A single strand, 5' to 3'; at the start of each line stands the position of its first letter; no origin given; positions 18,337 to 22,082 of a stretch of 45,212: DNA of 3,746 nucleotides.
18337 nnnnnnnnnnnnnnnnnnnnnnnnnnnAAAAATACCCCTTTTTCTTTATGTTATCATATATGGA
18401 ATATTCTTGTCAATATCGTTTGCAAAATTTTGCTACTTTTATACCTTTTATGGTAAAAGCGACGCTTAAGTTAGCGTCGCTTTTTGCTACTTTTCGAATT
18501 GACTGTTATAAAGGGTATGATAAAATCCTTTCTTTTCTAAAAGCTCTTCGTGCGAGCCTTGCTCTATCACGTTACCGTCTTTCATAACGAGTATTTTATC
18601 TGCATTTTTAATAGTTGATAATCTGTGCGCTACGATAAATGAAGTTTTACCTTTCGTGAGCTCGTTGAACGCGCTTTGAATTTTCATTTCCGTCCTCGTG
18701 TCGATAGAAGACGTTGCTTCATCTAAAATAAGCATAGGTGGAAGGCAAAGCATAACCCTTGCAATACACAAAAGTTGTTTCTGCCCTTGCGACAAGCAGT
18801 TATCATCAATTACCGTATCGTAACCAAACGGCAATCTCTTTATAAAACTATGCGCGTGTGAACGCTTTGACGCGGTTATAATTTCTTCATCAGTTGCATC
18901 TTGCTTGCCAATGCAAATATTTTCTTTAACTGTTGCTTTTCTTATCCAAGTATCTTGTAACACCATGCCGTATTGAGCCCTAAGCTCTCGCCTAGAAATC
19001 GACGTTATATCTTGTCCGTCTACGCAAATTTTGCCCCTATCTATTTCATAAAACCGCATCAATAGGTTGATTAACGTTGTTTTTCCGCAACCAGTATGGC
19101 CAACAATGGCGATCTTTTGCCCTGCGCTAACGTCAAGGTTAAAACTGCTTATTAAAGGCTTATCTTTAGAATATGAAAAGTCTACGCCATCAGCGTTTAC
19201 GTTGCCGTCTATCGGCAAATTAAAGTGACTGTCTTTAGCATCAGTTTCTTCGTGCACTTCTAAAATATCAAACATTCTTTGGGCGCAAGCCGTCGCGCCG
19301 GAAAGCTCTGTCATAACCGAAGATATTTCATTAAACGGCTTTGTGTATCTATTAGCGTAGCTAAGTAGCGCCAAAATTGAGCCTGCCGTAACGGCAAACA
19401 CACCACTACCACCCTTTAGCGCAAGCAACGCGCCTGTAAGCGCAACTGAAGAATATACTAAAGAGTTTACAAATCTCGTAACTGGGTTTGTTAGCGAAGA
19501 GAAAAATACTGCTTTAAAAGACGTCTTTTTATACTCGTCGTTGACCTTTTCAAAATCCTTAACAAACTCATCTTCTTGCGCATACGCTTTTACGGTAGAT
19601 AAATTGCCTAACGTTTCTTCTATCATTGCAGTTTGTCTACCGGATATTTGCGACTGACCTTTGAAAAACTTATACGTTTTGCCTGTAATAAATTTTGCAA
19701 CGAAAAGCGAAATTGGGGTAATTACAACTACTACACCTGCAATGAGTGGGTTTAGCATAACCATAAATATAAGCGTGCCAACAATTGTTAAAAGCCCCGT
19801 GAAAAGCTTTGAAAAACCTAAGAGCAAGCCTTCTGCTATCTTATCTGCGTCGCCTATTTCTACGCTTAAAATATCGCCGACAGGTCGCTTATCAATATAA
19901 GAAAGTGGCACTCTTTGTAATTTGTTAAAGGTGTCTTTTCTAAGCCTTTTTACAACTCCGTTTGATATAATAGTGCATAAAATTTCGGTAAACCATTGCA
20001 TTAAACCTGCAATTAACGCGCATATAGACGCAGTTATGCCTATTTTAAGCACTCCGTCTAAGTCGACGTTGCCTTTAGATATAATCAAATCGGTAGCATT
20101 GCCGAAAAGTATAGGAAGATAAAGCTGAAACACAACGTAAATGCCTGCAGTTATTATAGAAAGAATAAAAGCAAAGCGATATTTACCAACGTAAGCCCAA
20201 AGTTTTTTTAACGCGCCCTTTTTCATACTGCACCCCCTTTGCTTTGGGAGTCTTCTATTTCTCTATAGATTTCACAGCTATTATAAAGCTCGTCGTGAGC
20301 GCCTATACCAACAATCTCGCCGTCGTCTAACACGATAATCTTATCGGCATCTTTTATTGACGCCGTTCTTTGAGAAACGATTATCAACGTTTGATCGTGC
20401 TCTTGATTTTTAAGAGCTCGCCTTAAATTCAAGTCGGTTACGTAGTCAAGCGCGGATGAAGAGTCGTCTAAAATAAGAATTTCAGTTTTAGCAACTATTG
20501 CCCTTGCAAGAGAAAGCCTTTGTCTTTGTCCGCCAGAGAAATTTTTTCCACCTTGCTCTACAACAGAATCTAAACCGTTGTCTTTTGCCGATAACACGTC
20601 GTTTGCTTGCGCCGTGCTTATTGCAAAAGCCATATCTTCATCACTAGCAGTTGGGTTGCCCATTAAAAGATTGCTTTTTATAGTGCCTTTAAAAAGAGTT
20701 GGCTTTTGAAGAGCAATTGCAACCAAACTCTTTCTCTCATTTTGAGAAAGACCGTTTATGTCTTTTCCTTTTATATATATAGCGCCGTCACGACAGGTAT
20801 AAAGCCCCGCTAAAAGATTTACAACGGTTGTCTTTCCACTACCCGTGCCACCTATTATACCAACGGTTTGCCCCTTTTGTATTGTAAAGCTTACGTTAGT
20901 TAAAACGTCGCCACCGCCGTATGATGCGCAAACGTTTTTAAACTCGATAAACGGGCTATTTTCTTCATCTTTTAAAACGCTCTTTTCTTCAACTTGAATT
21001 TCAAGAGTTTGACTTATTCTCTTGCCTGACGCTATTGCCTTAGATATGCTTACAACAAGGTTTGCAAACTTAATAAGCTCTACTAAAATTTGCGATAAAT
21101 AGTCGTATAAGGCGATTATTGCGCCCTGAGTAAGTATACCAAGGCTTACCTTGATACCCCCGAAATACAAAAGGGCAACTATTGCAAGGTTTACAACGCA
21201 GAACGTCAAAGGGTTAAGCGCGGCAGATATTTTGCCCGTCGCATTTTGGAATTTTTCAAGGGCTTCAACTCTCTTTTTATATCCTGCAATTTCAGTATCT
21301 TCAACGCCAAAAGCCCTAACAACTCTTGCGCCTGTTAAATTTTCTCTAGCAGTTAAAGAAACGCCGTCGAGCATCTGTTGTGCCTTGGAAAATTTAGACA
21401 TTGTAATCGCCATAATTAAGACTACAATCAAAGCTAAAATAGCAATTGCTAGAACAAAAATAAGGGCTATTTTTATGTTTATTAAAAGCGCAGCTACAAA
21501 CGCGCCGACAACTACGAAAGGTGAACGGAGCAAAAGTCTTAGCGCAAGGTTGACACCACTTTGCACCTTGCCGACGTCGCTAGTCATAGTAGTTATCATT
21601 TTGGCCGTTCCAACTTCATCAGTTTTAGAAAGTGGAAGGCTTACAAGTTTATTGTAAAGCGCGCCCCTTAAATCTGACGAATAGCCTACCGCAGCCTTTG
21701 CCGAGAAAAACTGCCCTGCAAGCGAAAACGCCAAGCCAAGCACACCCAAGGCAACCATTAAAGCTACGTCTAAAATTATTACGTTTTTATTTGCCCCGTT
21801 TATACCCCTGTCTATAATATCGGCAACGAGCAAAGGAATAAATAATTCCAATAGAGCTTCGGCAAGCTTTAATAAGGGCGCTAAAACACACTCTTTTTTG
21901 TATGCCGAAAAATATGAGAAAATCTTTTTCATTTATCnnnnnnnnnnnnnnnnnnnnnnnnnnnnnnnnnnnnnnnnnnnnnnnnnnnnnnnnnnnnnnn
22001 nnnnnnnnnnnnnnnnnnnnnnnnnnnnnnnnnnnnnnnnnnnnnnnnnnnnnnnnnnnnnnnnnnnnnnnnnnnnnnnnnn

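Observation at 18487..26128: Tightly coupled 5-gene operon: DUF4116 repeat protein, DUF2201/vWA protein, AAA+ (MoxR-like) ATPase and a heterodimeric ABC exporter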

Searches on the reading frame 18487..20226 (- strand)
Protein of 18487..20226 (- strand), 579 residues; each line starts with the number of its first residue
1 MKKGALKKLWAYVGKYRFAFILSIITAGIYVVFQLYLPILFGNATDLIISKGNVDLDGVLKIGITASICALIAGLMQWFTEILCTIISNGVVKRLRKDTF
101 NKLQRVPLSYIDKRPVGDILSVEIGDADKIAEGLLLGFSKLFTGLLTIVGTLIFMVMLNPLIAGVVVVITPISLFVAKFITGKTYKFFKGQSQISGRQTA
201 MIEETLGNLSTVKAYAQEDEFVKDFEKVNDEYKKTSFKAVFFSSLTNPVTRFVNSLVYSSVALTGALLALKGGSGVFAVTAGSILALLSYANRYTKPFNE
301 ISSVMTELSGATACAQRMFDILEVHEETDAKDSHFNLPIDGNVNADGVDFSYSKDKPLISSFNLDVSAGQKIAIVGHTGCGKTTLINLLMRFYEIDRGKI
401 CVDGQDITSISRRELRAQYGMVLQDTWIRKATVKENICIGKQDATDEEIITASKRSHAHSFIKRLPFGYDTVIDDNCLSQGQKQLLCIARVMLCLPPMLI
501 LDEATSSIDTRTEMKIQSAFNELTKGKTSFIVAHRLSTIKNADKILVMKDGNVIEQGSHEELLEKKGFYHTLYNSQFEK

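Call 3: search_protein_families(library=pfam, proteins=[window:18487-20226:-], max_evalue=0.01)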
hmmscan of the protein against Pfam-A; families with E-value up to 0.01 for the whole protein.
window:18487-20226:- (579 aa): 6 families
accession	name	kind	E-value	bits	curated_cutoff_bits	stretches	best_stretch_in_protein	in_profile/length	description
PF00664.28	ABC_membrane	-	3.7e-46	158.5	28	1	20-292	1-268/274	ABC transporter transmembrane region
PF00005.33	ABC_tran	-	1.1e-31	110.7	25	1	361-506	3-137/137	ABC transporter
PF02463.25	SMC_N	-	7.6e-07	29.2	40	1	372-549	27-212/220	RecF/RecN/SMC N terminal domain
PF13401.12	AAA_22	-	0.0003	21.5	27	1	372-417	8-52/130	AAA domain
PF03193.22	RsgA_GTPase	-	0.0052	17.1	30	0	369-400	106-137/174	RsgA GTPase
PF01926.29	MMR_HSR1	-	0.0083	16.7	21.9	0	371-391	1-21/113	50S ribosome-binding GTPase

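Call 4: search_protein_families(library=ncbifam, proteins=[window:18487-20226:-], max_evalue=0.01)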
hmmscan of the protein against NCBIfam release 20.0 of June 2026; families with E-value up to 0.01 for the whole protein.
window:18487-20226:- (579 aa): 190 families (the best 25 are shown)
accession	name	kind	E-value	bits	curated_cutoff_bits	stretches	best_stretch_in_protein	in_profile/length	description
TIGR02203.1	MsbA_lipidA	equivalog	3.2e-118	395.7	602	1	7-578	3-571/572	lipid A export permease/ATP-binding protein MsbA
NF052233.1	CphA_assoc_ABC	equivalog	3.3e-109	366.3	880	1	53-578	223-745/766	cyanophycin metabolism-associated ABC transporter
TIGR02204.1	MsbA_rel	hypoth_equivalog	1e-107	361.2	780.4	1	3-577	3-576/576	ABC transporter, permease/ATP-binding protein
NF008381.0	PRK11176.1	equivalog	1.3e-100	337.5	867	1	6-578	13-581/582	lipid A ABC transporter ATP-binding protein/permease MsbA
NF010178.0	PRK13657.1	equivalog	2.5e-100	336.6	733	1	11-577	12-571/588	glucan ABC transporter ATP-binding protein/ permease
TIGR01846.1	type_I_sec_HlyB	subfamily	6.2e-97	325.5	725.55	1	12-577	133-693/694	type I secretion system permease/ATPase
NF008056.1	PRK10790.1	equivalog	2.3e-92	310.4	746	1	5-576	10-575/584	SmdB family multidrug efflux ABC transporter permease/ATP-binding protein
TIGR00958.1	3a01208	subfamily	5.3e-92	309.3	874.6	1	5-572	148-710/711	antigen peptide transporter 2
NF045513.1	HepA_fam_ABC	equivalog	2.1e-91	307.2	725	1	60-576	95-609/610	heterocyst formation ABC transporter subunit HepA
TIGR03796.1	NHLM_micro_ABC1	equivalog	1.1e-87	294.9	853.3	1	3-572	139-708/710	NHLP family bacteriocin export ABC transporter peptidase/permease/ATPase subunit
TIGR03375.1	type_I_sec_LssB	subfamily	1.9e-84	284.2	693.1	1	11-565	142-691/696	type I secretion system permease/ATPase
TIGR01192.1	chvA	subfamily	9.5e-81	272.1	585.4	1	11-573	12-567/585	glucan export ABC transporter ATP-binding protein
TIGR03797.1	NHLM_micro_ABC2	equivalog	2.7e-80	270.8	709.4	1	23-576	140-685/686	NHLP bacteriocin export ABC transporter permease/ATPase subunit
TIGR01193.1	bacteriocin_ABC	subfamily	2.8e-76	257.5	523.85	1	6-574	144-707/708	peptide cleavage/export ABC transporter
NF000475.1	tet_ABC_46_B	exception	3.5e-76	257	1250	1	6-572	4-570/578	tetracycline efflux ABC transporter Tet(46) subunit B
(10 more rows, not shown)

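Call 5: search_protein_families(library=padloc, proteins=[window:18487-20226:-], max_evalue=0.01)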
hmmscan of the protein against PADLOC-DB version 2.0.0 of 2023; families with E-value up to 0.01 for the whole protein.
window:18487-20226:- (579 aa): 6 families
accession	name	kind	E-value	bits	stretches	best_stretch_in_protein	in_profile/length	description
PDLC04135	mad3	-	2.4e-26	91.2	2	478-564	264-358/374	mads_3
PDLC04140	mad8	-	5.2e-07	27.5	1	358-521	16-218/314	mads_8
PDLC04164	AriA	-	6.9e-06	23.8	0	470-549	164-248/253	-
PDLC03841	LeoBC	-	2.2e-05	21.8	0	371-446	79-114/601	-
PDLC02914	ATPase-Toprim_I-B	-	0.0011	16.3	1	361-396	17-52/443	-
PDLC02980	AriA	-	0.009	14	0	444-532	220-295/304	-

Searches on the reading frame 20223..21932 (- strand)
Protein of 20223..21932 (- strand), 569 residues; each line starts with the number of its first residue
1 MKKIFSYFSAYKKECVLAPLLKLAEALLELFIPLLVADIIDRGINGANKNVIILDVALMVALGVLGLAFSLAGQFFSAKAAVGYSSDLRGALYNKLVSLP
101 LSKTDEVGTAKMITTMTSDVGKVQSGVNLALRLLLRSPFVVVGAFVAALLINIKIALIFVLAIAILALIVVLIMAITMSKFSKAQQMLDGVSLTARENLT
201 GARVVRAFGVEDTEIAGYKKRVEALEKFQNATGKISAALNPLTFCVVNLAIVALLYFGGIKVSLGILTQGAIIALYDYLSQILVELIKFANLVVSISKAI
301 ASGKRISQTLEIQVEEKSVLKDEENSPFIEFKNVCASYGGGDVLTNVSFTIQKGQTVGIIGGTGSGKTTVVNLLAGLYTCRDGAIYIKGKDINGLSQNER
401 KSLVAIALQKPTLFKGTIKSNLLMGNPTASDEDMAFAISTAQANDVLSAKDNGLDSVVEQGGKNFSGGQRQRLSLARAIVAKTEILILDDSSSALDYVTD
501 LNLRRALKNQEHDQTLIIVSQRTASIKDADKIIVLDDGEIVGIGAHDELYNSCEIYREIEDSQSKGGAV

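Call 3: search_protein_families(library=pfam, proteins=[window:20223-21932:-], max_evalue=0.01)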
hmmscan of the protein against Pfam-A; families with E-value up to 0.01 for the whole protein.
window:20223-21932:- (569 aa): 4 families
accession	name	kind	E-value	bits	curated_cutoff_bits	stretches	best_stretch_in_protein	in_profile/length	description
PF00664.28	ABC_membrane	-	3.4e-37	129.1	28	1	17-283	3-271/274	ABC transporter transmembrane region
PF00005.33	ABC_tran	-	3.4e-29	102.6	25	1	344-491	1-135/137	ABC transporter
PF02463.25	SMC_N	-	0.0016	18.3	40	0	358-533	28-209/220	RecF/RecN/SMC N terminal domain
PF00006.31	ATP-synt_ab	-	0.003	17.6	29.5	1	346-375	6-35/213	ATP synthase alpha/beta family, nucleotide-binding domain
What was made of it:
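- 20223..21932 (-): Gene 4: ABC half-transporter (569 aa) carrying the degenerate nucleotide-binding domain. Walker B is ILILDD (Glu to Asp, 20460-20480), the switch loop is VSQR (His to Gln, 20367-20378), and the signature FSGGQ is canonical. Pfam (call 3).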

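Call 4: search_protein_families(library=ncbifam, proteins=[window:20223-21932:-], max_evalue=0.01)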
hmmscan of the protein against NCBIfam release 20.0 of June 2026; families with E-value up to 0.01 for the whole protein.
window:20223-21932:- (569 aa): 189 families (the best 25 are shown)
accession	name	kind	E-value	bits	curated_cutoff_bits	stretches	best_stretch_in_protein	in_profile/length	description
TIGR02203.1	MsbA_lipidA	equivalog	1e-91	308.2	602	1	2-559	3-565/572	lipid A export permease/ATP-binding protein MsbA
TIGR02204.1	MsbA_rel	hypoth_equivalog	1.8e-87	294.4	780.4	1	2-559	7-571/576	ABC transporter, permease/ATP-binding protein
NF010178.0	PRK13657.1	equivalog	1.4e-77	261.5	733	1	4-558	10-565/588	glucan ABC transporter ATP-binding protein/ permease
NF052233.1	CphA_assoc_ABC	equivalog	5.6e-76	256.4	880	1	11-564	182-744/766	cyanophycin metabolism-associated ABC transporter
TIGR03375.1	type_I_sec_LssB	subfamily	2.6e-73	247.5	693.1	1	26-551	162-690/696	type I secretion system permease/ATPase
TIGR00958.1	3a01208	subfamily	1.3e-72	245.2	874.6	1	2-558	150-709/711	antigen peptide transporter 2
NF008381.0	PRK11176.1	equivalog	1.6e-70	238.1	867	1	2-562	14-578/582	lipid A ABC transporter ATP-binding protein/permease MsbA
TIGR03796.1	NHLM_micro_ABC1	equivalog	1.1e-69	235.4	853.3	1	15-558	156-707/710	NHLP family bacteriocin export ABC transporter peptidase/permease/ATPase subunit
TIGR01846.1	type_I_sec_HlyB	subfamily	6e-68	229.7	725.55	1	22-564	148-693/694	type I secretion system permease/ATPase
TIGR03797.1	NHLM_micro_ABC2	equivalog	5.4e-67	226.8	709.4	1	10-559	133-681/686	NHLP bacteriocin export ABC transporter permease/ATPase subunit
NF045513.1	HepA_fam_ABC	equivalog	1.8e-64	218.3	725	1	43-551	85-597/610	heterocyst formation ABC transporter subunit HepA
NF008055.0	PRK10789.1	equivalog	2.2e-64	217.9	845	1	7-561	10-569/590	SmdA family multidrug ABC transporter permease/ATP-binding protein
TIGR02857.1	CydD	equivalog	6.4e-63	213.5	435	1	13-535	3-529/529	thiol reductant ABC exporter subunit CydD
NF008364.0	PRK11160.1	equivalog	6.4e-63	213.2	630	1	86-560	93-572/575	heme ABC transporter ATP-binding protein/permease CydC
TIGR02868.1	CydC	equivalog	5.3e-62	210.2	329.05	1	83-521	83-528/530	thiol reductant ABC exporter subunit CydC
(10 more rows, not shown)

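Call 5: search_protein_families(library=padloc, proteins=[window:20223-21932:-], max_evalue=0.01)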
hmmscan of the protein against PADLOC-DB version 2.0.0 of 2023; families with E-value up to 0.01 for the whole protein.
window:20223-21932:- (569 aa): 2 families
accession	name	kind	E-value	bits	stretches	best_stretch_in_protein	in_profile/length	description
PDLC04135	mad3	-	1e-20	72.6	2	438-538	240-340/374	mads_3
PDLC04140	mad8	-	8.6e-07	26.8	1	339-527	12-238/314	mads_8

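Call 70: find_related_loci(query=window:20223-21932:-, collection=metagenome_contigs, flank=7000)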
Query window:20223-21932:- (569 aa) in metagenome_contigs; peptide patterns used: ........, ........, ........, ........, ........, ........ (x = any residue, [..] = any of these).
367 stretches matched a pattern; 49 encode a relative of the query (tblastn E <= 1e-3); 49 distinct loci.
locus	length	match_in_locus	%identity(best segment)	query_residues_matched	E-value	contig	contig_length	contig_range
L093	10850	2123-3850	50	1-568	0e+0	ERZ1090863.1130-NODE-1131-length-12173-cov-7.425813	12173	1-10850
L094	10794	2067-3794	50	1-568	0e+0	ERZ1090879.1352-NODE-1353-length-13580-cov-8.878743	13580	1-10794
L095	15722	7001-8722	52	1-569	0e+0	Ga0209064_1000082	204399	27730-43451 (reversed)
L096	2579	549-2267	51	1-568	0e+0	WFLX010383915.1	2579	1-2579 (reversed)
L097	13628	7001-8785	42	1-567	9e-152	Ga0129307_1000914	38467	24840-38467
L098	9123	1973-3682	44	3-566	8e-151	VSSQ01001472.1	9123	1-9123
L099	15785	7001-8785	42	1-567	9e-152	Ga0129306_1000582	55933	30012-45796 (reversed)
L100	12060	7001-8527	27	39-549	2e-42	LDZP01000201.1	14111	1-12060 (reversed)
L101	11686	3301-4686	24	109-565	4e-38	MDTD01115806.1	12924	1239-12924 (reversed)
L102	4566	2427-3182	32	320-563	3e-34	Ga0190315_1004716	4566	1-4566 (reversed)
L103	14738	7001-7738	30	301-552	1e-26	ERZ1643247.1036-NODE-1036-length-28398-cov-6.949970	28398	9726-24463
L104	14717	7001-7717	29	313-552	1e-26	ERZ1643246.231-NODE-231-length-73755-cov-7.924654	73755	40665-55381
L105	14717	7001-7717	29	313-552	3e-26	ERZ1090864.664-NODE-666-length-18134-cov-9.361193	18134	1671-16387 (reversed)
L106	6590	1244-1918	31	328-551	4e-26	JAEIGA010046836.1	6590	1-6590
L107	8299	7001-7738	29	301-552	6e-26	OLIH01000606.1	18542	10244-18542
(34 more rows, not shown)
